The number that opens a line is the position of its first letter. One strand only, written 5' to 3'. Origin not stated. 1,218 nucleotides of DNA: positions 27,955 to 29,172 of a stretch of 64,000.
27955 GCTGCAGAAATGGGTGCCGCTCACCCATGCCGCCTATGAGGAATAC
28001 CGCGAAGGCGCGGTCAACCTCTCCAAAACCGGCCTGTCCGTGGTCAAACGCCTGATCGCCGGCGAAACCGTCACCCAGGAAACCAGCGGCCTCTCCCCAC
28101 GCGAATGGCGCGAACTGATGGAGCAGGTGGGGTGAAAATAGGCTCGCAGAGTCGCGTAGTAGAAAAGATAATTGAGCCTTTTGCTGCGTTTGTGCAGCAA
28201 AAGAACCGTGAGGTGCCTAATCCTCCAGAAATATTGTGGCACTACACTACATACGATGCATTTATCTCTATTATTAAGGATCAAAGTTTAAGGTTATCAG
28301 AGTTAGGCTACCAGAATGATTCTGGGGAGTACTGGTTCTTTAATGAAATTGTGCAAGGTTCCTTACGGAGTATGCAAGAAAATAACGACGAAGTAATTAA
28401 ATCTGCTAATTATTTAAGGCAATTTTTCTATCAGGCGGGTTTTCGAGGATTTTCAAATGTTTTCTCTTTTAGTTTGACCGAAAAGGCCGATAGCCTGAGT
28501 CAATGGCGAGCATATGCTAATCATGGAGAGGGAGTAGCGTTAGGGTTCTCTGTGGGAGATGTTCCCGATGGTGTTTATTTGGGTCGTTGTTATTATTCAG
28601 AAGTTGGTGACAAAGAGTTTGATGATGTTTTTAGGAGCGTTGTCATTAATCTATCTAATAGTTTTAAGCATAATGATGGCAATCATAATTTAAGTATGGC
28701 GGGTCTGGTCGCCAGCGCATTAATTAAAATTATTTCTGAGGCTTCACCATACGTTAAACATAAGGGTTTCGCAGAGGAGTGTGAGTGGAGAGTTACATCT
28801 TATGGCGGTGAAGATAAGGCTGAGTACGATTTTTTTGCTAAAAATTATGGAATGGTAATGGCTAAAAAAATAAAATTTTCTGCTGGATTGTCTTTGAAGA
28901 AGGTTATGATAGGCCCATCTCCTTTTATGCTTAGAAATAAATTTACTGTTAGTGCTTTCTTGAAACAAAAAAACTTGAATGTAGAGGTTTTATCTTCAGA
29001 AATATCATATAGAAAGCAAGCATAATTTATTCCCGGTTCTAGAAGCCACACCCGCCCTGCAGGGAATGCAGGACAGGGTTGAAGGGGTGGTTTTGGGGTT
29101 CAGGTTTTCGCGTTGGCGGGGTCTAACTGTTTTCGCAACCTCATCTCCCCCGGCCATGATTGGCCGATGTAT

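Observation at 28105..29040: AT-rich single-gene insertion (DUF2971-like) grafted onto the 3' end of thyX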

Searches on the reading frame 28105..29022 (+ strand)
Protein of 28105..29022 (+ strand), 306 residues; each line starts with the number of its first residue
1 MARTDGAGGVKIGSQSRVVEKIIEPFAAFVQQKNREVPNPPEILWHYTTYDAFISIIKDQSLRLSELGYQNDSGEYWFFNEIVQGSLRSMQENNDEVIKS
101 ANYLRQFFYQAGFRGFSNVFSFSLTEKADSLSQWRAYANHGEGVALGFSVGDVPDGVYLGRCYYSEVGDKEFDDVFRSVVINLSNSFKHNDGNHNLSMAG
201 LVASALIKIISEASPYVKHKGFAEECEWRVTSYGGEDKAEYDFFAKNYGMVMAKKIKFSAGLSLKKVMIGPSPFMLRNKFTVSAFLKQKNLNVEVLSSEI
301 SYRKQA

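Call 4: search_protein_families(library=pfam, proteins=[window:28105-29022:+], max_evalue=1)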
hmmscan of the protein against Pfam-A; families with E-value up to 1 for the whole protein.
window:28105-29022:+ (306 aa): 1 family
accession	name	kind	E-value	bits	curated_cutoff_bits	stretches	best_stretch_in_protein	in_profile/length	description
PF11185.13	DUF2971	-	5.7e-09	37.6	22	1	133-230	1-89/89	Protein of unknown function (DUF2971)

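Call 5: search_protein_families(library=padloc, proteins=[window:28105-29022:+], max_evalue=1)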
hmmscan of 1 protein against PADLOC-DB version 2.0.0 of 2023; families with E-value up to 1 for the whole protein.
window:28105-29022:+ (306 aa): 2 families
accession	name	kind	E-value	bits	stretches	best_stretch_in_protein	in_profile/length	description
PDLC04994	PDC-S31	-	0.0001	19.8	1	95-149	97-151/273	-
PDLC04991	PDC-S31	-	0.01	13.5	1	122-152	68-98/208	-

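Call 7: find_homologous_proteins(query=window:28132-29022:+)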
Query window:28132-29022:+ (297 aa): 10 proteins with E <= 0.001 among 986 candidates.
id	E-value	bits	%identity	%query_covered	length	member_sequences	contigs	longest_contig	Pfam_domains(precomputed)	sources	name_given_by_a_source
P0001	1.3e-193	660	99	100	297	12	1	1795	PF11185.14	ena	-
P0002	4.9e-65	238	40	99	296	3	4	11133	PF11185.14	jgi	jgi:hypothetical protein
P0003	7.5e-15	73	27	89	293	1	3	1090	PF11185.14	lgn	-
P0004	9.3e-12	63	26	88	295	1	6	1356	PF11185.14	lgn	-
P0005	6.3e-11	61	28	94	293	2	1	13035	PF11185.14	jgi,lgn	jgi:hypothetical protein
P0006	1.1e-9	56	29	71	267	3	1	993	PF11185.14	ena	-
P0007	1.7e-9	56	25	89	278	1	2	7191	PF11185.14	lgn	-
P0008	3.5e-9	55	29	65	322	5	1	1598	PF11185.14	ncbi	-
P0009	7.1e-6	44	24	78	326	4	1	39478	PF11185.14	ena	-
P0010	7.7e-5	41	27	64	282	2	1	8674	PF11185.14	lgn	-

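Call 10: find_encoding_contigs(protein=P0001, flank=10000)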
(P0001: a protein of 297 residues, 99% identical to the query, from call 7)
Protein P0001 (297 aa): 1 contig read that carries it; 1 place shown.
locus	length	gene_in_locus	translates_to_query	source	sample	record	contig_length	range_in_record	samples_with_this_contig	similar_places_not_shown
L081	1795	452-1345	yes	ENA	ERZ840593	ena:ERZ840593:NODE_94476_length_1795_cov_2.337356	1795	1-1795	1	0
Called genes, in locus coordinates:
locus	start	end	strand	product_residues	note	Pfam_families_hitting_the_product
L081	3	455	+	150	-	?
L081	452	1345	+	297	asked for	PF11185:DUF2971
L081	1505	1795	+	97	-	?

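Call 11: find_encoding_contigs(protein=P0002, flank=10000)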
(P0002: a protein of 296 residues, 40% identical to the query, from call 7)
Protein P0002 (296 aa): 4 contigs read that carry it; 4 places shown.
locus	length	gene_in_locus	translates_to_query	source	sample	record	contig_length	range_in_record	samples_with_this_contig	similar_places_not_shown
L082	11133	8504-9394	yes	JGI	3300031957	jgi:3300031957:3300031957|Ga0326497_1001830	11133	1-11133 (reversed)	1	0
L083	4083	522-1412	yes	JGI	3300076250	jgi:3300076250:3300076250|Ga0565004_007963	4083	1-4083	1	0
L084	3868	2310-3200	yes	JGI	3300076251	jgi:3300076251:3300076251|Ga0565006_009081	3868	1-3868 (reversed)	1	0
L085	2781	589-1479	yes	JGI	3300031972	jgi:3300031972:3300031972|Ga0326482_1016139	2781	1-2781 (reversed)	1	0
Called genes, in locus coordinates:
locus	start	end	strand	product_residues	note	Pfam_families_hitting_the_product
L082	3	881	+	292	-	?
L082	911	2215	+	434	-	PF00037:Fer4 (faint), PF12837:Fer4_6 (faint), PF12838:Fer4_7, PF13183:Fer4_8, PF13237:Fer4_10 (faint), PF13484:Fer4_16 (weak), PF13534:Fer4_17, PF02754:CCG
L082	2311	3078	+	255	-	-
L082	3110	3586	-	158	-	PF00583:Acetyltransf_1, PF13673:Acetyltransf_10 (weak), PF13508:Acetyltransf_7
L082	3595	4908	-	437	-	PF13660:DUF4147, PF05161:MOFRL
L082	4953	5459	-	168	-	PF04386:SspB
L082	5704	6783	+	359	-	PF20434:BD-FAE, PF07859:Abhydrolase_3, PF00135:COesterase (weak)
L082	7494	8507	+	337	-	PF02511:Thy1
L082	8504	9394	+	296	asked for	PF11185:DUF2971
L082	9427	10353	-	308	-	PF13391:HNH_2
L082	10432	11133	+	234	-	?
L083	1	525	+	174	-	?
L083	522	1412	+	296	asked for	PF11185:DUF2971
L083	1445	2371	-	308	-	PF13391:HNH_2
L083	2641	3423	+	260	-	PF00892:EamA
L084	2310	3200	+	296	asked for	PF11185:DUF2971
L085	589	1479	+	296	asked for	PF11185:DUF2971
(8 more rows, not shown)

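Call 14: find_encoding_contigs(protein=P0005, flank=8000, max_places=3)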
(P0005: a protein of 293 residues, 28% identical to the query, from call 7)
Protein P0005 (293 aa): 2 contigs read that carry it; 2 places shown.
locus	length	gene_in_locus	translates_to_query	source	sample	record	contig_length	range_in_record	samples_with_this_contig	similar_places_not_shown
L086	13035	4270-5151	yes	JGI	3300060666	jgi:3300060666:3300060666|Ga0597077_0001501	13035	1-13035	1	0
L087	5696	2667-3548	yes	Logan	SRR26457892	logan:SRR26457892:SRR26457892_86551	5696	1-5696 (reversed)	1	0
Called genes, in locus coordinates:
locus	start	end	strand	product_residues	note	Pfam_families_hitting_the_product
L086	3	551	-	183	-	?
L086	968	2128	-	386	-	PF00589:Phage_integrase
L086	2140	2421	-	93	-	PF12728:HTH_17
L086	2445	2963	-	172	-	PF05869:Dam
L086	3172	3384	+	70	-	-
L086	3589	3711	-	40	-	-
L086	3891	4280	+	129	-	-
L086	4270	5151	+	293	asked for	PF11185:DUF2971 (weak)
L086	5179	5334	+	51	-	-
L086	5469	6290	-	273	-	-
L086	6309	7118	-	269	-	PF14355:Abi_C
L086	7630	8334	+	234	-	-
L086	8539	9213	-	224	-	PF00440:TetR_N, PF16925:TetR_C_13 (weak)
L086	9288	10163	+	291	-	PF00561:Abhydrolase_1, PF12697:Abhydrolase_6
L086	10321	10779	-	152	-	PF21784:Bflower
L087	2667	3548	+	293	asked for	PF11185:DUF2971 (weak)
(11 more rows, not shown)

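Call 15: find_encoding_contigs(protein=P0009, flank=8000, max_places=3)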
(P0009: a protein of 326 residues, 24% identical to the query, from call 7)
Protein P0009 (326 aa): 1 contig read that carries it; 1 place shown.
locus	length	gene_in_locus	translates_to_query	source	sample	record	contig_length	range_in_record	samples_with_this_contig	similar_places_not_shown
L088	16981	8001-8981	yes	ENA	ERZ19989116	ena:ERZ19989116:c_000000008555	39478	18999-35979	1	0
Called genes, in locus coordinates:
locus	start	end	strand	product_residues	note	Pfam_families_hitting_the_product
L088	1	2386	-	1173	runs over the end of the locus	PF00515:TPR_1, PF23914:TPR_CcmH_CycH, PF13432:TPR_16, PF00515:TPR_1, PF14559:TPR_19, PF23914:TPR_CcmH_CycH, PF13517:FG-GAP_3, PF13517:FG-GAP_3, +19 more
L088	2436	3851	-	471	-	PF01425:Amidase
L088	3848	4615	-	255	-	PF01479:S4, PF00849:PseudoU_synth_2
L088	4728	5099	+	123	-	PF00581:Rhodanese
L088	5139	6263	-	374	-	-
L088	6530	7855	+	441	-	PF00083:Sugar_tr, PF07690:MFS_1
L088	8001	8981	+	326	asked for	PF11185:DUF2971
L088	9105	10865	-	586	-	PF01839:FG-GAP (faint), PF13517:FG-GAP_3, PF07593:UnbV_ASPIC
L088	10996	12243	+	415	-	-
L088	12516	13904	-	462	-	PF17767:NAPRTase_N, PF04095:NAPRTase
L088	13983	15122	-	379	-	PF06224:AlkZ-like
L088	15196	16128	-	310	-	PF00582:Usp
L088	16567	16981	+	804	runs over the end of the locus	PF01627:Hpt, PF02895:H-kinase_dim, PF02518:HATPase_c, PF01584:CheW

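Call 16: find_encoding_contigs(protein=P0007, flank=8000, max_places=3)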
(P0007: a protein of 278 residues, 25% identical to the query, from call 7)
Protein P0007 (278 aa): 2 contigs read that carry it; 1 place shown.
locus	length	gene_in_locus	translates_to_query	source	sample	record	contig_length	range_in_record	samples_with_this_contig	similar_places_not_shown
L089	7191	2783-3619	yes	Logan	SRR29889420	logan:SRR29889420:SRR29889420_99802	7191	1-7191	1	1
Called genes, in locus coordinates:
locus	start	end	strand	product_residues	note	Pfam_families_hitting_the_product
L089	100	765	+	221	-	-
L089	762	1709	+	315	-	-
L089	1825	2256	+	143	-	-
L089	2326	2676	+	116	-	-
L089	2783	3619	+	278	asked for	PF11185:DUF2971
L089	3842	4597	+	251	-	PF01844:HNH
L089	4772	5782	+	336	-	-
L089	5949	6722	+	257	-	-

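Call 17: find_encoding_contigs(protein=P0010, flank=8000, max_places=3)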
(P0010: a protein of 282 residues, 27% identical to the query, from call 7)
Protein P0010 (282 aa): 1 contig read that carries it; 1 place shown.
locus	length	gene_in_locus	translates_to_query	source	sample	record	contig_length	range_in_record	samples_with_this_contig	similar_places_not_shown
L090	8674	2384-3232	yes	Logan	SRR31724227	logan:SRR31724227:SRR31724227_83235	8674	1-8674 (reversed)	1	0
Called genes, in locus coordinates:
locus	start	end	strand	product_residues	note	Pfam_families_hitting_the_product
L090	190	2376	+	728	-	PF05729:NACHT (weak)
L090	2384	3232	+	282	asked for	PF11185:DUF2971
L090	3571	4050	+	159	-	-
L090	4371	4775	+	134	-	PF01850:PIN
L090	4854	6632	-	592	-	-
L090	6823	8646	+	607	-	PF04052:TolB_N (weak), PF13428:TPR_14 (faint), PF00515:TPR_1 (faint), PF07719:TPR_2 (faint), PF13181:TPR_8 (faint), PF13414:TPR_11 (faint), PF13431:TPR_17 (faint), PF14559:TPR_19 (faint), +1 more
